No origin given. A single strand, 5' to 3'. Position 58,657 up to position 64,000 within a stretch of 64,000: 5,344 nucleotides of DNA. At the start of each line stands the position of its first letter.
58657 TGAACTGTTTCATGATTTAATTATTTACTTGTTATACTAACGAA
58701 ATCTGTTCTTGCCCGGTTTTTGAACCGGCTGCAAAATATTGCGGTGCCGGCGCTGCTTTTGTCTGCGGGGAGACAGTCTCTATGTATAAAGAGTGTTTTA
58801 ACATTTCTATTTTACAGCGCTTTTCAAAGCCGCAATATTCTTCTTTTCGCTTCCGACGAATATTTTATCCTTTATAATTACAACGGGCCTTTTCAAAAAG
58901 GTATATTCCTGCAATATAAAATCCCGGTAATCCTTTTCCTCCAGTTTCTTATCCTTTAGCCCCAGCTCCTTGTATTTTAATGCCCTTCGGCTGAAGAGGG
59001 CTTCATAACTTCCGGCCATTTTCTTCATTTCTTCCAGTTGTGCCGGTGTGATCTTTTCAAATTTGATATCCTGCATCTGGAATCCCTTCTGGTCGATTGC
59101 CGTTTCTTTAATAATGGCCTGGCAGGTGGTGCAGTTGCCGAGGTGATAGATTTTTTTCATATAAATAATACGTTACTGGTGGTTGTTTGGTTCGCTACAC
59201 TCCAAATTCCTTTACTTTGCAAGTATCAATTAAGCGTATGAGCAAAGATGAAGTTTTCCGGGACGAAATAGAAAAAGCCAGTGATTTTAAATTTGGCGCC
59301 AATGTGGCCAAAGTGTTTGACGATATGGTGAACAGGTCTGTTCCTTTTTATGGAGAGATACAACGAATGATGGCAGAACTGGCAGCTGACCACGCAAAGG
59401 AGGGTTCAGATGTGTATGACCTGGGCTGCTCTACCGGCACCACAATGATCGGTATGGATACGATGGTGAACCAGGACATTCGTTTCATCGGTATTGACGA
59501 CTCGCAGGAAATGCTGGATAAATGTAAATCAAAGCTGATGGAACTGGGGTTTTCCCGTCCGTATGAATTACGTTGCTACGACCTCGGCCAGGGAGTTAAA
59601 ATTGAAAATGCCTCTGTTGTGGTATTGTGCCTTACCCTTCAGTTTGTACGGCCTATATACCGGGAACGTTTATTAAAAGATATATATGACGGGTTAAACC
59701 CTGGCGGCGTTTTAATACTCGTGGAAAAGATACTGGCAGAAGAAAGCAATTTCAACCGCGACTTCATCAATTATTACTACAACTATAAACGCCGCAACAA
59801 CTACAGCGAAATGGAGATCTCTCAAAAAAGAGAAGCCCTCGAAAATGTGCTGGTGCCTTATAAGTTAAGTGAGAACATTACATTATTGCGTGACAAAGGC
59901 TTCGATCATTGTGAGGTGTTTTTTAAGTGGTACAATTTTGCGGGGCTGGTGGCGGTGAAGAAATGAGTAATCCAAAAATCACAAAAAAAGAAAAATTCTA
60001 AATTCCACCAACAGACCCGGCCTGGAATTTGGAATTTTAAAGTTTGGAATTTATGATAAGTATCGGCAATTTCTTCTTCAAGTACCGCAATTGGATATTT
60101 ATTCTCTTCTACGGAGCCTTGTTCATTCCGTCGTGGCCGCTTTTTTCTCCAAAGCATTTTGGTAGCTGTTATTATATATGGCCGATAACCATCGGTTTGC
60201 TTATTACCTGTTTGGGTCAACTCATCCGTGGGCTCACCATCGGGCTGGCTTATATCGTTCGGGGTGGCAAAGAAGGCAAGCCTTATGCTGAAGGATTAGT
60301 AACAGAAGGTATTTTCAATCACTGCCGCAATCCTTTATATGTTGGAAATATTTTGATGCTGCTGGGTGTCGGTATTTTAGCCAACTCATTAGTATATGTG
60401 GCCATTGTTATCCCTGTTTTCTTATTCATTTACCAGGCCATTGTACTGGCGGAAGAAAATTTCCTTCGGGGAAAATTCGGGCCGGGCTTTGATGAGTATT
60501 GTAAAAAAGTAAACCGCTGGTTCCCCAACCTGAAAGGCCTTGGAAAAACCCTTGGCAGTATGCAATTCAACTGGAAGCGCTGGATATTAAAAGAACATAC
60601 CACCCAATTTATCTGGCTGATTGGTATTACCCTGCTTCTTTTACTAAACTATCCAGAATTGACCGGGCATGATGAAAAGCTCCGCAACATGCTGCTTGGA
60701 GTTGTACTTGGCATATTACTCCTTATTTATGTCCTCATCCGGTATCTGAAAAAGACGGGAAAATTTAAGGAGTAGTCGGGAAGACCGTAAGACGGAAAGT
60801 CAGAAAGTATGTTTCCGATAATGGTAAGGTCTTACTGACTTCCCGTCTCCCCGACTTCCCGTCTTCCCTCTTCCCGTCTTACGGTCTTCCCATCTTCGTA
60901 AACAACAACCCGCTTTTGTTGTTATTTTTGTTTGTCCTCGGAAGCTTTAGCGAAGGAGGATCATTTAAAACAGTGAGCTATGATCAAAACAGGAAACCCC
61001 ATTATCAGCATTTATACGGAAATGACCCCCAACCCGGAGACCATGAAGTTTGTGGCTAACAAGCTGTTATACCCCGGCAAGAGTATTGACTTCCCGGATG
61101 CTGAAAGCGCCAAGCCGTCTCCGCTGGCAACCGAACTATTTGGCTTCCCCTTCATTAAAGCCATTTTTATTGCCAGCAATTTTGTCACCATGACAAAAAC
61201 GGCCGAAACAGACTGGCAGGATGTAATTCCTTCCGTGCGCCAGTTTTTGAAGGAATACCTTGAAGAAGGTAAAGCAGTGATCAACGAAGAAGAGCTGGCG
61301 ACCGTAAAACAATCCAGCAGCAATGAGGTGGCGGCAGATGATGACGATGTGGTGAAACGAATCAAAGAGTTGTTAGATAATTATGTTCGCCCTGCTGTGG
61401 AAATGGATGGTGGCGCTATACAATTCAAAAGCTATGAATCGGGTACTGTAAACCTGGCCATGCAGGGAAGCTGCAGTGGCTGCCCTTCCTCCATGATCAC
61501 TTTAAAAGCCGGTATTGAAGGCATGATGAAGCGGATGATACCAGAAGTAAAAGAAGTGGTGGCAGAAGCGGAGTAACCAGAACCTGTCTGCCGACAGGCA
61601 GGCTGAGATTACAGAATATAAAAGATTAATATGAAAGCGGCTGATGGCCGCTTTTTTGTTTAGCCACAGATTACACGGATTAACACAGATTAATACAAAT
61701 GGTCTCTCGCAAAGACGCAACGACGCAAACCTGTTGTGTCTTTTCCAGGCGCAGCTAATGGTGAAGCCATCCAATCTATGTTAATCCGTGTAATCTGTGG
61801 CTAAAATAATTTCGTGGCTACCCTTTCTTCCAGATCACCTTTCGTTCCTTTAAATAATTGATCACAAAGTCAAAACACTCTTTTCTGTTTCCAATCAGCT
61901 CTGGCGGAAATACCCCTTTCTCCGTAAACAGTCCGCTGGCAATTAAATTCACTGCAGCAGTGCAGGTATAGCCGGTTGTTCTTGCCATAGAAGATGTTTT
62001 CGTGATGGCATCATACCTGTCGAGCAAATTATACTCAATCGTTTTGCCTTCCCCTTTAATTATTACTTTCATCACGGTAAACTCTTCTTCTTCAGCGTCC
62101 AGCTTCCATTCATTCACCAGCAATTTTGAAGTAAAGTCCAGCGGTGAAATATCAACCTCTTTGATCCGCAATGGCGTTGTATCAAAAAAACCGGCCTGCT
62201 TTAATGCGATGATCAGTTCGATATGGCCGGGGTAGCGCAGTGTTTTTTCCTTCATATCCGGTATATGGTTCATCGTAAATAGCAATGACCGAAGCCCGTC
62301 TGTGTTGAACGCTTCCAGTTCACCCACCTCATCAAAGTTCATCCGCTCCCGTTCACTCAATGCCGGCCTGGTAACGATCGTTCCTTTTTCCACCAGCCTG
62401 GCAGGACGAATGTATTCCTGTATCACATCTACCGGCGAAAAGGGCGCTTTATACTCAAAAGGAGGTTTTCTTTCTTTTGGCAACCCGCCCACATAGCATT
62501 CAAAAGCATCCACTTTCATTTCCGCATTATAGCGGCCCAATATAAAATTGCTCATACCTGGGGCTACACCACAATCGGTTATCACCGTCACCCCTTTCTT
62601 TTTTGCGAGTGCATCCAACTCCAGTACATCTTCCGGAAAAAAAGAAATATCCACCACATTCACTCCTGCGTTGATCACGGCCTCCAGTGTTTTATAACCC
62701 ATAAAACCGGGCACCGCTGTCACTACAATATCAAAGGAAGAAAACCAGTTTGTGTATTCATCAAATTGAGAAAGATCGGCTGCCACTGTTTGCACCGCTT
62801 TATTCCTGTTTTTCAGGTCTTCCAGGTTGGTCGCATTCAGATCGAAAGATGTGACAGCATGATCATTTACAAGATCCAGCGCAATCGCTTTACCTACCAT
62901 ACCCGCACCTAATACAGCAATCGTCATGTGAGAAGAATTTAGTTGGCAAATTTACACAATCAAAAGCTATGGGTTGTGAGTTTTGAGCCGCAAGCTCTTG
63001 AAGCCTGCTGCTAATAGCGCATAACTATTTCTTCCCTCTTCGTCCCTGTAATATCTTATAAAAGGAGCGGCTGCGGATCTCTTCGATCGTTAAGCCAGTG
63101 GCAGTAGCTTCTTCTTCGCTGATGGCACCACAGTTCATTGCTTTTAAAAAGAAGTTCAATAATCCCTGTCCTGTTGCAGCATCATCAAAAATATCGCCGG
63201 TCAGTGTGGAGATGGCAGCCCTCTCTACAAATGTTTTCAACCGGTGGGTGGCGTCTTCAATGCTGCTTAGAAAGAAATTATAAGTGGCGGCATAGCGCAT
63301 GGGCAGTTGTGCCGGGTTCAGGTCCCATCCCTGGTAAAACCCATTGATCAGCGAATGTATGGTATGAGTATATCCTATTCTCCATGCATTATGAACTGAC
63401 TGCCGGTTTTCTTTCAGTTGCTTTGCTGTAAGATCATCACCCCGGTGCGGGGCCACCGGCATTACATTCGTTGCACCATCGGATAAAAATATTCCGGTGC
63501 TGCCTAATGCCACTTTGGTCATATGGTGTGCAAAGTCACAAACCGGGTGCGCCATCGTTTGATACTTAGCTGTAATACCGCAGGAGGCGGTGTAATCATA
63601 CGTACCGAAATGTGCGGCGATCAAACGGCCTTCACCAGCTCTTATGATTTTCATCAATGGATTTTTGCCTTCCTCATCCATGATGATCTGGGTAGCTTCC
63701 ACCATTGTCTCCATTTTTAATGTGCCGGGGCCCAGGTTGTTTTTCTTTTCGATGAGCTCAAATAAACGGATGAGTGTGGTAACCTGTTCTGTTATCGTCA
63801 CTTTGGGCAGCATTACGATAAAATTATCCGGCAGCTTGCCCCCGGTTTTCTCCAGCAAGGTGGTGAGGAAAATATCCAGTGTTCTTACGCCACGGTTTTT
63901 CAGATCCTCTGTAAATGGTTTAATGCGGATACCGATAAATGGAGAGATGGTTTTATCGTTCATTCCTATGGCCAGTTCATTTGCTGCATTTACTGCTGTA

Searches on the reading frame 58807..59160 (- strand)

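Call 24: search_protein_families(library=pfam, proteins=[window:58807-59160:-], max_evalue=0.001)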
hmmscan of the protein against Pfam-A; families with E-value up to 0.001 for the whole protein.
window:58807-59160:- (117 aa): 1 family
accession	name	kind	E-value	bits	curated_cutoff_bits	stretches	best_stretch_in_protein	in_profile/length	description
PF03960.21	ArsC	-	1.1e-12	48.5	24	1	5-111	1-78/79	ArsC family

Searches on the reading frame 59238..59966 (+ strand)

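Call 24: search_protein_families(library=pfam, proteins=[window:59238-59966:+], max_evalue=0.001)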
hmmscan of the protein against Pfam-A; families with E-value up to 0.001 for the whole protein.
window:59238-59966:+ (242 aa): 7 families
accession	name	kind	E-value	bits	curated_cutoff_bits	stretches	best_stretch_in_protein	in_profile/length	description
PF13649.12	Methyltransf_25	-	1.1e-10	42.5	27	1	59-157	1-97/97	Methyltransferase domain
PF08242.18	Methyltransf_12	-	1.6e-08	35.6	30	1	61-159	2-98/98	Methyltransferase domain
PF01209.24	Ubie_methyltran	-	4.9e-08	33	20.1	1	49-182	41-172/233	ubiE/COQ5 methyltransferase family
PF08241.18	Methyltransf_11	-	6.8e-08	33.5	21.2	1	61-161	2-95/95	Methyltransferase domain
PF13847.12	Methyltransf_31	-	1.6e-07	31.5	27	1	54-107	2-55/145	Methyltransferase domain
PF01135.25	PCMT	-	0.0004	20.7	20.3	1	44-106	64-124/210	Protein-L-isoaspartate(D-aspartate) O-methyltransferase (PCMT)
PF02353.26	CMAS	-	0.00099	18.9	27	0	52-162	59-165/273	Mycolic acid cyclopropane synthetase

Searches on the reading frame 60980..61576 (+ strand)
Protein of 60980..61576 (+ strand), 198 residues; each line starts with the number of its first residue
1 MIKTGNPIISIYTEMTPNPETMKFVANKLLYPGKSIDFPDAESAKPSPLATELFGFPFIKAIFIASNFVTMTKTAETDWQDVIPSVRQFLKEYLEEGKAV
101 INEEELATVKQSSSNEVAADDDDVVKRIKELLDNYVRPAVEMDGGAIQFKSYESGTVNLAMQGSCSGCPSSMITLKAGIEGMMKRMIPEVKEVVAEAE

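Call 24: search_protein_families(library=pfam, proteins=[window:60980-61576:+], max_evalue=0.001)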
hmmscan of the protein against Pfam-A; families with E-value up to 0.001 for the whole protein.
window:60980-61576:+ (198 aa): 2 families
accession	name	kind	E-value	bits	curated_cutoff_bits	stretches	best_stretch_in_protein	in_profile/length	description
PF08712.16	Nfu_N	-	2.6e-29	101.5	27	1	11-97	1-88/88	Scaffold protein Nfu/NifU N terminal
PF01106.22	NifU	-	1.1e-25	90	27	1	128-194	1-67/67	NifU-like domain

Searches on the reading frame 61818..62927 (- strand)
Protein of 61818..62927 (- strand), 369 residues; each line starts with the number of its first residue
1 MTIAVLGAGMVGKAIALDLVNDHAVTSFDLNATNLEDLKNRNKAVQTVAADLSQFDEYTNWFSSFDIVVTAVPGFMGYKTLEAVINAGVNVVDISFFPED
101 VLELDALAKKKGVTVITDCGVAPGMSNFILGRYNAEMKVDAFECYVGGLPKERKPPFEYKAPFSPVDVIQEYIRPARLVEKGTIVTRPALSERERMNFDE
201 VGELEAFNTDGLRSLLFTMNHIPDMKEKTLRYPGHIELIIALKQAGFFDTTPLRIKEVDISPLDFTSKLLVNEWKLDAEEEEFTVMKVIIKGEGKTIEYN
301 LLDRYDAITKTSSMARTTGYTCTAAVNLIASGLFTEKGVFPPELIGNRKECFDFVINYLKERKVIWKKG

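Call 24: search_protein_families(library=pfam, proteins=[window:61818-62927:-], max_evalue=0.001)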
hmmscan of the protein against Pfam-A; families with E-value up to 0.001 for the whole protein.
window:61818-62927:- (369 aa): 8 families
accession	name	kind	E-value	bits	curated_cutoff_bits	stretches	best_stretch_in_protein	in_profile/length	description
PF16653.10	Sacchrp_dh_C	-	2.1e-45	156.3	31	1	120-362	1-263/265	Saccharopine dehydrogenase C-terminal domain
PF03435.24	Sacchrp_dh_NADP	-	1e-14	55.4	25.1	1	3-116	1-129/129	Saccharopine dehydrogenase NADP binding domain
PF01118.30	Semialdhyde_dh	-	0.00011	23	26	1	3-95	2-97/121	Semialdehyde dehydrogenase, NAD binding domain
PF13460.12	NAD_binding_10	-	0.00016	22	27.2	1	8-77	3-73/184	NAD(P)H-binding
PF01262.27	AlaDh_PNT_C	-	0.00021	21.2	23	1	3-72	31-100/214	Alanine dehydrogenase/PNT, C-terminal domain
PF03807.23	F420_oxidored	-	0.00022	22.2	21.6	1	2-95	1-92/94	NADP oxidoreductase coenzyme F420-dependent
PF01408.29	GFO_IDH_MocA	-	0.00029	21.9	24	1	2-116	2-117/120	Oxidoreductase family, NAD-binding Rossmann fold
PF03446.21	NAD_binding_2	-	0.00057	20.4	21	0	2-122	1-120/161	NAD binding domain of 6-phosphogluconate dehydrogenase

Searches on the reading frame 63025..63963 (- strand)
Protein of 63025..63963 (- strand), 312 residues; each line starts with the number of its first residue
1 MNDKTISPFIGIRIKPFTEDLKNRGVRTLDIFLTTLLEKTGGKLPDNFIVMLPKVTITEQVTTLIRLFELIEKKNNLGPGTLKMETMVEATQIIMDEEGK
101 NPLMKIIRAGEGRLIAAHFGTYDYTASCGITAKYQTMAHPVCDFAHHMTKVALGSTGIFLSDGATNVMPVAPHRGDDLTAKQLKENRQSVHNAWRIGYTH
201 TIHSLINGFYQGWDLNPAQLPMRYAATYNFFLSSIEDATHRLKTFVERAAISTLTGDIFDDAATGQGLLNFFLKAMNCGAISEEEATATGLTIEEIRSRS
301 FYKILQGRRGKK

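Call 24: search_protein_families(library=pfam, proteins=[window:63025-63963:-], max_evalue=0.001)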
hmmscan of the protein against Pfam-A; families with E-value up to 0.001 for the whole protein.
window:63025-63963:- (312 aa): 1 family
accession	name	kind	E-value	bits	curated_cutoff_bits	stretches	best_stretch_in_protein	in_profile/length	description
PF22484.2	DUF6986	-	6.4e-138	460.4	27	1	1-304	119-408/408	Domain of unknown function (DUF6986)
